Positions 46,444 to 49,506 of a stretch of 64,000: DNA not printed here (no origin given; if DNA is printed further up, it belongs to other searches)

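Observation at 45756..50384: tRNA-Lys-integrated AT-rich island carrying a Walker-A-less SF1 helicase/DUF559 nuclease fusion: candidate undescribed defence module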

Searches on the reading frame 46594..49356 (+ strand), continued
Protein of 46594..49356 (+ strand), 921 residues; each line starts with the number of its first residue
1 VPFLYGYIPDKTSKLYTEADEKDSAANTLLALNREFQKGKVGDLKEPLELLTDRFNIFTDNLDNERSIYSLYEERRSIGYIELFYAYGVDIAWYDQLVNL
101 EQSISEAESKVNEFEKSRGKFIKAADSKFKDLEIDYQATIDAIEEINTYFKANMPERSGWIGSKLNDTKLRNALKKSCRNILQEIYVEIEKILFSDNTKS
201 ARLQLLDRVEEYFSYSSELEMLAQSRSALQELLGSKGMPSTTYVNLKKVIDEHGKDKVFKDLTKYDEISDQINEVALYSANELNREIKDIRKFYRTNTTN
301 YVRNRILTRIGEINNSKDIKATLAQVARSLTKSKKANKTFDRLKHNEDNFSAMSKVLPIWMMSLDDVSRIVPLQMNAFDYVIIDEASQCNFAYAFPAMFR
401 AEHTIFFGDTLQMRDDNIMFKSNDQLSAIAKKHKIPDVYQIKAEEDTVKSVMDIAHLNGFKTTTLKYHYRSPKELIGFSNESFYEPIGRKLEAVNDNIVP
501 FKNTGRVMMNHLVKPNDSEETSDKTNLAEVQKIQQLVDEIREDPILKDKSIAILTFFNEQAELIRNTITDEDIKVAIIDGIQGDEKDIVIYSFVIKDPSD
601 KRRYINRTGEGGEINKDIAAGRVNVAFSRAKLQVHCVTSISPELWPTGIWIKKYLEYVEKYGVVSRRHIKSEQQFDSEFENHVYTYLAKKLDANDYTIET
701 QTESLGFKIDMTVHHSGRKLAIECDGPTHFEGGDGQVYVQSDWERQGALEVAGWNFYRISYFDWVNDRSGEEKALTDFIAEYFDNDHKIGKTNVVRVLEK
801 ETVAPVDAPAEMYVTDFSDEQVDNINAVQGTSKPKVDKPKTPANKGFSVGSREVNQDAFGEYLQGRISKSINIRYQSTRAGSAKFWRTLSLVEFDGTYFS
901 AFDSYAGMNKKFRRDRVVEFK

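Call 11: find_homologous_proteins(query=window:46594-49356:+, max_evalue=0.00001)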
Query window:46594-49356:+ (921 aa): 367 proteins with E <= 0.00001 among 8000 candidates; the best 120 are listed.
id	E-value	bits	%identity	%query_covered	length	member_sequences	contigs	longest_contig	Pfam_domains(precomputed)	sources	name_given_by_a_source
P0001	0.0e+0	2071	100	100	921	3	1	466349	PF08373.17,PF13087.13,PF13086.13,PF18741.8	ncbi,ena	-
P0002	0.0e+0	1836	87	100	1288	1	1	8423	PF08373.17,PF13087.13,PF13086.13,PF13604.13,PF13245.13,PF18741.8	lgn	-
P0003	0.0e+0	1828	87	100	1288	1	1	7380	PF08373.17,PF13087.13,PF13086.13,PF13604.13,PF13245.13,PF18741.8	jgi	jgi:superfamily I DNA and/or RNA helicase/very-short-patch-repair endonuclease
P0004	0.0e+0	1714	81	100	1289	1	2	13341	PF08373.17,PF13087.13,PF13086.13,PF13604.13,PF13245.13,PF18741.8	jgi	jgi:superfamily I DNA and/or RNA helicase/very-short-patch-repair endonuclease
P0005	0.0e+0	1709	81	100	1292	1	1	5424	PF08373.17,PF13087.13,PF13086.13,PF13604.13,PF13245.13,PF18741.8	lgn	-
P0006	0.0e+0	1709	80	100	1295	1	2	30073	PF08373.17,PF13087.13,PF13086.13,PF13604.13,PF13245.13,PF18741.8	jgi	jgi:superfamily I DNA and/or RNA helicase/very-short-patch-repair endonuclease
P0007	0.0e+0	1697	80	100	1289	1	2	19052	PF08373.17,PF13087.13,PF13086.13,PF13604.13,PF13245.13,PF18741.8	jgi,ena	-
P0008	0.0e+0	1697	80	100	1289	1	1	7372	PF08373.17,PF13087.13,PF13086.13,PF13245.13,PF18741.8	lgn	-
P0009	0.0e+0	1687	80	100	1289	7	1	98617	PF08373.17,PF13087.13,PF13086.13,PF13604.13,PF13245.13,PF18741.8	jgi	jgi:very-short-patch-repair endonuclease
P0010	0.0e+0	1683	80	100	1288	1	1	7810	PF08373.17,PF13087.13,PF13086.13,PF13604.13,PF13245.13,PF18741.8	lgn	-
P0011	0.0e+0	1682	80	100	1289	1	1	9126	PF08373.17,PF13087.13,PF13086.13,PF01443.25,PF13604.13,PF13245.13,PF18741.8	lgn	-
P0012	0.0e+0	1665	79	100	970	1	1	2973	PF08373.17,PF13087.13,PF13086.13,PF18741.8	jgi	jgi:very-short-patch-repair endonuclease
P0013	0.0e+0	1663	78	100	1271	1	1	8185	PF13087.13,PF13086.13,PF13604.13,PF13245.13,PF18741.8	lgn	-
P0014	0.0e+0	1663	78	100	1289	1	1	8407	PF13087.13,PF13086.13,PF13604.13,PF13245.13,PF18741.8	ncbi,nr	ncbi:MAG TPA: AAA domain-containing protein [Candidatus Babeliaceae bacterium]|nr:AAA domain-contain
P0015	0.0e+0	1662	79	100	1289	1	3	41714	PF08373.17,PF13087.13,PF13086.13,PF01443.25,PF13604.13,PF13245.13,PF18741.8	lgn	-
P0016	0.0e+0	1659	79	100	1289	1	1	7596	PF08373.17,PF13087.13,PF13086.13,PF13245.13,PF18741.8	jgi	jgi:superfamily I DNA and/or RNA helicase/very-short-patch-repair endonuclease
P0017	0.0e+0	1653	79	100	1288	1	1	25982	PF08373.17,PF13087.13,PF13086.13,PF13604.13,PF13245.13,PF18741.8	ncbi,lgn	-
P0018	0.0e+0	1653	78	100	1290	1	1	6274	PF13087.13,PF13086.13,PF13604.13,PF13245.13,PF18741.8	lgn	-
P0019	0.0e+0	1651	78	100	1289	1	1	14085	PF08373.17,PF13087.13,PF13086.13,PF13604.13,PF13245.13,PF18741.8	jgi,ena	-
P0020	0.0e+0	1649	78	100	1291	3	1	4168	PF08373.17,PF13087.13,PF13086.13,PF13604.13,PF13245.13,PF18741.8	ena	-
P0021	0.0e+0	1637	78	100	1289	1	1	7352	PF08373.17,PF13087.13,PF13086.13,PF13604.13,PF13361.13,PF13245.13,PF18741.8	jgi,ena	-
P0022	0.0e+0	1612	77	100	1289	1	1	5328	PF13087.13,PF13086.13,PF13604.13,PF13245.13,PF18741.8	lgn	-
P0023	0.0e+0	1608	76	100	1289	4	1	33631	PF08373.17,PF13087.13,PF13086.13,PF13604.13,PF13245.13,PF18741.8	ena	-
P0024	0.0e+0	1575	75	100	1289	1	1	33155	PF08373.17,PF13087.13,PF13086.13,PF13604.13,PF13245.13,PF18741.8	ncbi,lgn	-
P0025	0.0e+0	1569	74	100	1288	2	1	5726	PF08373.17,PF13087.13,PF13086.13,PF13361.13,PF13245.13,PF18741.8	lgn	-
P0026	0.0e+0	1545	74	100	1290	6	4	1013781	PF13087.13,PF13086.13,PF01443.25,PF13604.13,PF13245.13,PF18741.8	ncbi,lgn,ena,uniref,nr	ncbi:hypothetical protein L336_0164 [Candidatus Saccharimonas aalborgensis]|uniref:Uncharacterized p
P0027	0.0e+0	1544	74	100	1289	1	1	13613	PF08373.17,PF13087.13,PF13086.13,PF01443.25,PF13245.13,PF18741.8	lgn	-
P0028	0.0e+0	1542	74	100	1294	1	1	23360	PF13087.13,PF13086.13,PF13604.13,PF13245.13,PF18741.8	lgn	-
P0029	0.0e+0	1541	74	100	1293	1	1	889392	PF13087.13,PF13086.13,PF13604.13,PF13245.13,PF18741.8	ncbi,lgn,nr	ncbi:MAG TPA: AAA domain-containing protein [Candidatus Saccharimonadales bacterium]|nr:AAA domain-c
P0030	0.0e+0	1536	74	100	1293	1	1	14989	PF13087.13,PF13086.13,PF13604.13,PF13245.13,PF18741.8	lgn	-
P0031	0.0e+0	1534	73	100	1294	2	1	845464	PF13087.13,PF13086.13,PF13604.13,PF13245.13,PF18741.8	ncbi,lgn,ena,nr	ncbi:hypothetical protein RAAC3_TM7C00001G0151 [Candidatus Saccharibacteria bacterium RAAC3_TM7_1]|n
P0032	0.0e+0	1534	74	100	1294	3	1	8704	PF13087.13,PF13086.13,PF13245.13,PF18741.8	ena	-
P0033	0.0e+0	1533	74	100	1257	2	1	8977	PF13087.13,PF13086.13,PF13245.13,PF18741.8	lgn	-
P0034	0.0e+0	1529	74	100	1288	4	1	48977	PF13087.13,PF13086.13,PF13604.13,PF13245.13,PF18741.8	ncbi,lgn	-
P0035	0.0e+0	1528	73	100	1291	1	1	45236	PF13087.13,PF13086.13,PF01443.25,PF13604.13,PF13245.13,PF18741.8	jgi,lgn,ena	-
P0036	0.0e+0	1527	73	100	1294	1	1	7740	PF13087.13,PF13086.13,PF13604.13,PF13361.13,PF13245.13,PF18741.8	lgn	-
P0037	0.0e+0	1525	73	100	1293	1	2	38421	PF13087.13,PF13086.13,PF13245.13,PF18741.8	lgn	-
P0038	0.0e+0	1525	73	100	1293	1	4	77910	PF13087.13,PF13086.13,PF13245.13,PF18741.8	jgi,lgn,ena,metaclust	metaclust:\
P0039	0.0e+0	1521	73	100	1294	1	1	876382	PF13087.13,PF13086.13,PF13245.13,PF18741.8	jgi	jgi:very-short-patch-repair endonuclease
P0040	0.0e+0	1521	73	100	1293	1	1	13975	PF13087.13,PF13086.13,PF01656.30,PF13245.13,PF18741.8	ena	-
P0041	0.0e+0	1519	73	100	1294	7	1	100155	PF13087.13,PF13086.13,PF13604.13,PF13245.13,PF18741.8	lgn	-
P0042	0.0e+0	1517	73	100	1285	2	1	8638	PF08373.17,PF13087.13,PF13086.13,PF13604.13,PF13245.13,PF18741.8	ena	-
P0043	0.0e+0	1516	72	100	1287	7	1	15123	PF08373.17,PF13087.13,PF13086.13,PF13604.13,PF13245.13,PF18741.8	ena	-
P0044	0.0e+0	1515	72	100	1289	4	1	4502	PF13087.13,PF13086.13,PF13245.13,PF18741.8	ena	-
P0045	0.0e+0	1509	72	100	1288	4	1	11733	PF08373.17,PF13087.13,PF13086.13,PF01443.25,PF13604.13,PF13245.13,PF18741.8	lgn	-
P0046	0.0e+0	1499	73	100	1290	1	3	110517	PF13087.13,PF13086.13,PF01443.25,PF13604.13,PF13245.13,PF18741.8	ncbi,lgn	-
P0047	0.0e+0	1497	72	100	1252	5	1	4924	PF13087.13,PF13086.13,PF01443.25,PF13245.13,PF18741.8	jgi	jgi:very-short-patch-repair endonuclease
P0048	0.0e+0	1496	72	100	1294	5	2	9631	PF13087.13,PF13086.13,PF13245.13,PF18741.8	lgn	-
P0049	0.0e+0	1495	71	100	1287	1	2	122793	PF08373.17,PF13087.13,PF13086.13,PF01443.25,PF13604.13,PF13245.13,PF18741.8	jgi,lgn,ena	jgi:very-short-patch-repair endonuclease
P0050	0.0e+0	1492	72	100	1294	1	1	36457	PF13087.13,PF13086.13,PF13245.13,PF18741.8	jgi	jgi:very-short-patch-repair endonuclease/DNA polymerase III delta prime subunit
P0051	0.0e+0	1489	71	100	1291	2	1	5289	PF13087.13,PF13086.13,PF13245.13,PF18741.8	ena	-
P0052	0.0e+0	1488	71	100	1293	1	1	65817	PF13087.13,PF13086.13,PF13245.13,PF18741.8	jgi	jgi:superfamily I DNA and/or RNA helicase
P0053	0.0e+0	1488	71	100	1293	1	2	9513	PF13087.13,PF13086.13,PF13245.13,PF18741.8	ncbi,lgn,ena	-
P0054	0.0e+0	1487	70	100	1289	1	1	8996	PF13087.13,PF13086.13,PF13604.13,PF13245.13,PF18741.8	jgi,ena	-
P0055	0.0e+0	1487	71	100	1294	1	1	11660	PF13087.13,PF13086.13,PF13245.13,PF18741.8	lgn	-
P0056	0.0e+0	1487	72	100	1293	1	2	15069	PF13087.13,PF13086.13,PF13604.13,PF13245.13,PF18741.8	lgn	-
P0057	0.0e+0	1485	71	100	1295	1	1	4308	PF13087.13,PF13086.13,PF13245.13,PF18741.8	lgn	-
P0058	0.0e+0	1481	71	100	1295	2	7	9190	PF13087.13,PF13086.13,PF13245.13,PF18741.8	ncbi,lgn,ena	-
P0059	0.0e+0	1480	71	100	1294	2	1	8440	PF13087.13,PF13086.13,PF01443.25,PF13604.13,PF13245.13,PF18741.8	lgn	-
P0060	0.0e+0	1478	71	100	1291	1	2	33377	PF08373.17,PF13087.13,PF13086.13,PF13604.13,PF13245.13,PF18741.8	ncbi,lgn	-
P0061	0.0e+0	1476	71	100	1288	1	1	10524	PF08373.17,PF13087.13,PF13086.13,PF13604.13,PF13245.13,PF18741.8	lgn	-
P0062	0.0e+0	1474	71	100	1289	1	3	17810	PF13087.13,PF13086.13,PF13604.13,PF13245.13,PF18741.8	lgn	-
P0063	0.0e+0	1473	71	100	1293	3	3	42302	PF13087.13,PF13086.13,PF13245.13,PF18741.8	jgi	jgi:very-short-patch-repair endonuclease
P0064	0.0e+0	1467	70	100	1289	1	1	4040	PF08373.17,PF13087.13,PF13086.13,PF01443.25,PF13604.13,PF13245.13,PF18741.8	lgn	-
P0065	0.0e+0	1462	69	100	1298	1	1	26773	PF13087.13,PF13086.13,PF13245.13,PF18741.8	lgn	-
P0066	0.0e+0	1461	70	100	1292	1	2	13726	PF08373.17,PF13087.13,PF13086.13,PF13604.13,PF13245.13,PF18741.8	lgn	-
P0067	0.0e+0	1461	71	100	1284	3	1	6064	PF13087.13,PF13086.13,PF01443.25,PF13604.13,PF13245.13,PF18741.8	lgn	-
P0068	0.0e+0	1461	70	100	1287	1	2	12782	PF08373.17,PF13087.13,PF13086.13,PF01443.25,PF13604.13,PF13245.13,PF18741.8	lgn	-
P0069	0.0e+0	1461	70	100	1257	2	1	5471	PF13087.13,PF13086.13,PF13604.13,PF13361.13,PF13245.13,PF18741.8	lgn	-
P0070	0.0e+0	1461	71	100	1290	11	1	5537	PF13087.13,PF13086.13,PF13604.13,PF13245.13,PF18741.8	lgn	-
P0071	0.0e+0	1460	71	100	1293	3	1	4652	PF13087.13,PF13086.13,PF13604.13,PF13245.13,PF18741.8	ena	-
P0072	0.0e+0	1459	70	100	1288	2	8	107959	PF13087.13,PF13086.13,PF13604.13,PF13245.13,PF18741.8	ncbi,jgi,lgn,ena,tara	jgi:hypothetical protein|tara:strand:- start:3701 stop:7567 length:3867 start_codon:yes stop_codon:y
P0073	0.0e+0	1458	70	100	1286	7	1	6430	PF08373.17,PF13087.13,PF13086.13,PF01443.25,PF13604.13,PF13245.13,PF18741.8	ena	-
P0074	0.0e+0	1457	70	100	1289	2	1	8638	PF13087.13,PF13086.13,PF13604.13,PF13245.13,PF18741.8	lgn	-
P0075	0.0e+0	1452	70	100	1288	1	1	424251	PF13087.13,PF13086.13,PF01443.25,PF13604.13,PF13245.13,PF18741.8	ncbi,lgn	-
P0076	0.0e+0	1447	70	100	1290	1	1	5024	PF13087.13,PF13086.13,PF13604.13,PF13245.13,PF18741.8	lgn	-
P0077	0.0e+0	1447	70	100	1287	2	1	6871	PF13087.13,PF13086.13,PF13245.13,PF18741.8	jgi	jgi:very-short-patch-repair endonuclease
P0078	0.0e+0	1446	70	100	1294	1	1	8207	PF13087.13,PF13086.13,PF13604.13,PF13361.13,PF13245.13,PF18741.8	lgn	-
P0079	0.0e+0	1445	69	100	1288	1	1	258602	PF13087.13,PF13086.13,PF13604.13,PF13245.13,PF18741.8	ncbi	-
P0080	0.0e+0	1445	70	100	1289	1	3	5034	PF00142.25,PF13087.13,PF13086.13,PF13604.13,PF13245.13,PF18741.8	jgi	jgi:very-short-patch-repair endonuclease/nitrogenase subunit NifH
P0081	0.0e+0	1443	69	100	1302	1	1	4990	PF08373.17,PF13087.13,PF13086.13,PF13245.13,PF18741.8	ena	-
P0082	0.0e+0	1442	69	100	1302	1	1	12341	PF08373.17,PF13087.13,PF13086.13,PF13604.13,PF13245.13,PF18741.8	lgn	-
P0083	0.0e+0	1441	77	89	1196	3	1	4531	PF08373.17,PF13087.13,PF13086.13,PF13245.13,PF18741.8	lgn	-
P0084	0.0e+0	1439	70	100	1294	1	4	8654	PF13087.13,PF13086.13,PF13604.13,PF13361.13,PF13245.13,PF18741.8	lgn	-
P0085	0.0e+0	1438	70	100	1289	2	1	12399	PF13087.13,PF13086.13,PF13604.13,PF13245.13,PF18741.8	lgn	-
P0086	0.0e+0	1436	68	100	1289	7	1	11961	PF13087.13,PF13086.13,PF13604.13,PF13245.13,PF18741.8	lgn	-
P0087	0.0e+0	1420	69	100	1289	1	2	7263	PF13087.13,PF13086.13,PF01443.25,PF13604.13,PF13245.13,PF18741.8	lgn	-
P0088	0.0e+0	1418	69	100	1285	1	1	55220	PF13087.13,PF13086.13,PF13245.13,PF18741.8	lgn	-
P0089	0.0e+0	1416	75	89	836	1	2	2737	PF08373.17,PF13087.13,PF13086.13,PF18741.8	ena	-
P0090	0.0e+0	1410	67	100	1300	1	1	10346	PF08373.17,PF13087.13,PF13086.13,PF01443.25,PF13604.13,PF13245.13,PF18741.8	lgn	-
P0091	0.0e+0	1409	73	93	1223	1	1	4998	PF13087.13,PF13086.13,PF13361.13,PF13245.13,PF18741.8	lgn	-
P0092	0.0e+0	1406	68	100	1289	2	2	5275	PF13087.13,PF13086.13,PF13604.13,PF13245.13,PF18741.8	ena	-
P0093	0.0e+0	1403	68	100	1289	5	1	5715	PF13087.13,PF13086.13,PF01443.25,PF13604.13,PF13245.13,PF18741.8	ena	-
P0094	0.0e+0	1398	67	100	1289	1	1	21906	PF13087.13,PF13086.13,PF13245.13,PF18741.8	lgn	-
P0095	0.0e+0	1395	67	100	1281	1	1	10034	PF08373.17,PF13087.13,PF13086.13,PF13245.13,PF18741.8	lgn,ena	-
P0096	0.0e+0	1394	67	100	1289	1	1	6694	PF13087.13,PF13086.13,PF01443.25,PF13604.13,PF13245.13,PF18741.8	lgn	-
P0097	0.0e+0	1392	67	100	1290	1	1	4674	PF13087.13,PF13086.13,PF01443.25,PF13604.13,PF13245.13,PF18741.8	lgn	-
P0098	0.0e+0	1388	67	100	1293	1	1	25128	PF13087.13,PF13086.13,PF01443.25,PF13604.13,PF13245.13,PF18741.8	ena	-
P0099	0.0e+0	1383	67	100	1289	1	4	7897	PF13087.13,PF13086.13,PF01443.25,PF13604.13,PF13245.13,PF18741.8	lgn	-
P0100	0.0e+0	1341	66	100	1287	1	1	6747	PF08373.17,PF13087.13,PF13086.13,PF13604.13,PF13245.13,PF18741.8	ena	-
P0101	0.0e+0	1308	69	90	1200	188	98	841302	PF13087.13,PF13086.13,PF13604.13,PF13245.13,PF18741.8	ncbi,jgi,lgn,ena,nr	ncbi:MAG: AAA domain-containing protein [Candidatus Nanosynbacter sp. HMT-348_TM7c-JB]|jgi:hypotheti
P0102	0.0e+0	1292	69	89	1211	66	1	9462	PF08373.17,PF13087.13,PF13086.13,PF13604.13,PF13245.13,PF18741.8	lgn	-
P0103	0.0e+0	1269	73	83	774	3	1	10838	PF13087.13,PF13086.13,PF18741.8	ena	-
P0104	0.0e+0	1265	61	100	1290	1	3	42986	PF08373.17,PF13087.13,PF13086.13,PF13604.13,PF13245.13,PF18741.8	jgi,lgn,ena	-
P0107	0.0e+0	1054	52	100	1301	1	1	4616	PF08373.17,PF13087.13,PF13086.13,PF01443.25,PF13245.13,PF18741.8,PF20720.4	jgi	jgi:very-short-patch-repair endonuclease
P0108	0.0e+0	1044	54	98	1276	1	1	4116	PF13087.13,PF13086.13,PF01443.25,PF13604.13,PF13245.13,PF18741.8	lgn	-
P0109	8.0e-298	1009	50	100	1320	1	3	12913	PF08373.17,PF13087.13,PF13086.13,PF13245.13,PF18741.8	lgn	-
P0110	8.4e-298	1009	51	100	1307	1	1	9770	PF08373.17,PF13087.13,PF13086.13,PF01443.25,PF13245.13,PF18741.8,PF20720.4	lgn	-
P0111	1.3e-295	1002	51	100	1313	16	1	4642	PF08373.17,PF13087.13,PF13086.13,PF13245.13,PF18741.8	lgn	-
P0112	2.0e-294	998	50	100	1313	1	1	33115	PF08373.17,PF13087.13,PF13086.13,PF13245.13,PF18741.8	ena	-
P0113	5.6e-294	996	49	100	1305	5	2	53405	PF08373.17,PF13087.13,PF13086.13,PF01443.25,PF13245.13,PF18741.8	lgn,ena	-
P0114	2.9e-292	990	51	100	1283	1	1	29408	PF08373.17,PF13087.13,PF13086.13,PF13245.13,PF18741.8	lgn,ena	-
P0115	5.1e-292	990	49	100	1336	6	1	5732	PF13087.13,PF13086.13,PF01443.25,PF13245.13,PF18741.8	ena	-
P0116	2.5e-291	987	50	100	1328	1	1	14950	PF08373.17,PF13087.13,PF13086.13,PF13245.13,PF18741.8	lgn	-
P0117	6.5e-291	986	50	100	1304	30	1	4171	PF08373.17,PF13087.13,PF13086.13,PF01443.25,PF13245.13,PF18741.8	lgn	-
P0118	1.2e-290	985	49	100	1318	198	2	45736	PF08373.17,PF13087.13,PF13086.13,PF13245.13,PF18741.8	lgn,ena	-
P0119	1.3e-288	978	49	100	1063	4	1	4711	PF08373.17,PF13087.13,PF13086.13,PF01443.25,PF13245.13,PF18741.8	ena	-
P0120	5.7e-278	943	50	90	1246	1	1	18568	PF13087.13,PF13086.13,PF09633.16,PF01443.25,PF13245.13,PF18741.8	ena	-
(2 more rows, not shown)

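Call 19: find_encoding_contigs(protein=P0002, flank=5000, max_places=3)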
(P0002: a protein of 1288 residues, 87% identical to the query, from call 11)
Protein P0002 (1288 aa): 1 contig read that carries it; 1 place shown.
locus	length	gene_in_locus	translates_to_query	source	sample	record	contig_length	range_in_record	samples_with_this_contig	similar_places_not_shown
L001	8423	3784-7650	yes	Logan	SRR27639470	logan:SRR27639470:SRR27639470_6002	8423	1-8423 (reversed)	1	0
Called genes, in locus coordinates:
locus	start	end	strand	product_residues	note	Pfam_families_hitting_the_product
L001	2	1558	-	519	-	?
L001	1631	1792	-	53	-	-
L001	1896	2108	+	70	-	PF13560:HTH_31, PF01381:HTH_3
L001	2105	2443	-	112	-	-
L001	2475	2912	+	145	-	-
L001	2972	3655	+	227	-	-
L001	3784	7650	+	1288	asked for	PF13086:AAA_11 (weak), PF13245:AAA_19 (faint), PF13604:AAA_30 (faint), PF13086:AAA_11 (weak), PF13087:AAA_12, PF18741:MTES_1575, PF08373:RAP (faint)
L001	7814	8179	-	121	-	-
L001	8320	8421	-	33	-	?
